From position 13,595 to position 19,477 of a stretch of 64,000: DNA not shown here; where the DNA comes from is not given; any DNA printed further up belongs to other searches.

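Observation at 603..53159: Eight-gene FAAL-PKS / aminotransferase / NRPS / PKS-TE assembly line predicting a beta-amino polyene lipopeptide I cannot match to a known cluster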

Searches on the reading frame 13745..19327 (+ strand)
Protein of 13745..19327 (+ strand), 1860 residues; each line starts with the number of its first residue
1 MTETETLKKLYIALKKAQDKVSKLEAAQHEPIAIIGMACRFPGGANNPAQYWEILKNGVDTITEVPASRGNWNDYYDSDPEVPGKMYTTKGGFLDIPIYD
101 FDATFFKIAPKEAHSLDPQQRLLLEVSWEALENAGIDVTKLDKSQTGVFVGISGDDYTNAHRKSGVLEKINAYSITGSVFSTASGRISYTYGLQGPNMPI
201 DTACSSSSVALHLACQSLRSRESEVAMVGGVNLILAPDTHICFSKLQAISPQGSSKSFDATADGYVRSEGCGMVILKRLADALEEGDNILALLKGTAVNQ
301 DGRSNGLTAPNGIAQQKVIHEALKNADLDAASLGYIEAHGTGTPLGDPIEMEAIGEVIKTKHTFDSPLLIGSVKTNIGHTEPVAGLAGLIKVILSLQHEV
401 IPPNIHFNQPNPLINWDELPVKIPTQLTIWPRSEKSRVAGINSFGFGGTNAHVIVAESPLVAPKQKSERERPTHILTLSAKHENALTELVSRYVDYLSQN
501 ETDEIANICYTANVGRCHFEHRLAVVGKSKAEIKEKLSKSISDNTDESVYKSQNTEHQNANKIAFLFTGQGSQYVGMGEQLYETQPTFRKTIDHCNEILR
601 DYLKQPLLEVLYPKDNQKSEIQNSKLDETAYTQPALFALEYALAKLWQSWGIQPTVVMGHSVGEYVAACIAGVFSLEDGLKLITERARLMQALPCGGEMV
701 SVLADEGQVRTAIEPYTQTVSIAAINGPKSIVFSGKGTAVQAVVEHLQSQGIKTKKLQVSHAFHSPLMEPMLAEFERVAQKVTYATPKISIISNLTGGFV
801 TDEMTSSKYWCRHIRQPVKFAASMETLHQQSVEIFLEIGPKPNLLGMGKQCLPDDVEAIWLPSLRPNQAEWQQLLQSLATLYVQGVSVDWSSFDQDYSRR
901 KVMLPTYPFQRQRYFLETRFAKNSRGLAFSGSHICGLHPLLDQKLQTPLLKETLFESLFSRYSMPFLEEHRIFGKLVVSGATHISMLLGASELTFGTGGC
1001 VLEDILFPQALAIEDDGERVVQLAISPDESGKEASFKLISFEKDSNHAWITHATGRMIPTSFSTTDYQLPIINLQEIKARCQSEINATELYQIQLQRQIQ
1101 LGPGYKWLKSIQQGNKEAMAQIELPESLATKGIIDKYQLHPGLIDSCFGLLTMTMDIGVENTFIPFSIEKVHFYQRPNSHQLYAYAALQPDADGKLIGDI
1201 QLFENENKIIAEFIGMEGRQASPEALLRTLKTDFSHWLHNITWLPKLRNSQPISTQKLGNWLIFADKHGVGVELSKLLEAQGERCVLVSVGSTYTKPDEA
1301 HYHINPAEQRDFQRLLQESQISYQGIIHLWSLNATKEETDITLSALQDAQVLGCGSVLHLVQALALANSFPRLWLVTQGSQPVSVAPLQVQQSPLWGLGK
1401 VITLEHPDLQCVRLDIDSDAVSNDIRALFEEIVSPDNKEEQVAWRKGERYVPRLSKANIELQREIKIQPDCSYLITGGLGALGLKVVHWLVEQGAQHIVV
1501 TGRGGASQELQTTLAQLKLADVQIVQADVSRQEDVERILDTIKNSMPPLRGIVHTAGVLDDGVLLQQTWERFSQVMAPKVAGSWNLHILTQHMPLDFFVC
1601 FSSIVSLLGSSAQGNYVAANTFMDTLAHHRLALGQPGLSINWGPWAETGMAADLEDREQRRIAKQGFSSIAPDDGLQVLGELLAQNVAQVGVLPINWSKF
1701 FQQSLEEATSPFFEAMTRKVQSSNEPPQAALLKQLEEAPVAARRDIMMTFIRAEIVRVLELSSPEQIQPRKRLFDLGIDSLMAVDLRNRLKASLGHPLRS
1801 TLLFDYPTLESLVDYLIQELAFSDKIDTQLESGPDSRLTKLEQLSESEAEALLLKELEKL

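Call 3: search_protein_families(library=pfam, proteins=[window:13745-19327:+], max_evalue=0.00001)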
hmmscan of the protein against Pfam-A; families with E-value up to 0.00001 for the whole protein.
window:13745-19327:+ (1860 aa): 13 families
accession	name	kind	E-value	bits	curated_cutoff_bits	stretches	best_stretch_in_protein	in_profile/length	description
PF00109.32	ketoacyl-synt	-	4e-93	312.1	20.8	1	30-282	2-252/252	Beta-ketoacyl synthase, N-terminal domain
PF08659.16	KR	-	8.9e-65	218.4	22.6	1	1472-1647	2-180/180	KR domain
PF00698.26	Acyl_transf_1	-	1.2e-60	206.2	32.7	1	565-887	2-318/319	Acyl transferase domain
PF02801.28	Ketoacyl-synt_C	-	4.8e-43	146.4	20.8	1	290-407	1-118/119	Beta-ketoacyl synthase, C-terminal domain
PF14765.12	PS-DH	-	1.1e-27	97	23.7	1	1074-1226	6-164/166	Polyketide synthase dehydratase N-terminal domain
PF22621.2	CurL-like_PKS_C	-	6.8e-25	87.3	27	1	474-537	1-64/64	CurL-like, PKS C-terminal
PF16197.11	KAsynt_C_assoc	-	8.7e-19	68.4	33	1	410-522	1-107/111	Ketoacyl-synthetase C-terminal extension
PF21089.3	PKS_DH_N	-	2e-18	66.7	27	1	938-1039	1-101/103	Polyketide synthase dehydratase domain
PF00550.31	PP-binding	-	7.9e-14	52.1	20.8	1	1751-1816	3-67/67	Phosphopantetheine attachment site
PF22336.2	RhiE-like_linker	-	5.6e-13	49.1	27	1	478-542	2-65/67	RhiE-like, KS-MAT linker domain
PF21394.3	Beta-ketacyl_N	-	9.4e-13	48.6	26.9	1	1260-1418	2-155/170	Beta-ketoacyl synthase-like, N-terminal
PF00106.31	adh_short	-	2.2e-12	47.3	26.6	1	1474-1623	4-156/195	short chain dehydrogenase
PF13561.12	adh_short_C2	-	6.3e-10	39.5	27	1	1482-1586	8-111/236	Enoyl-(Acyl carrier protein) reductase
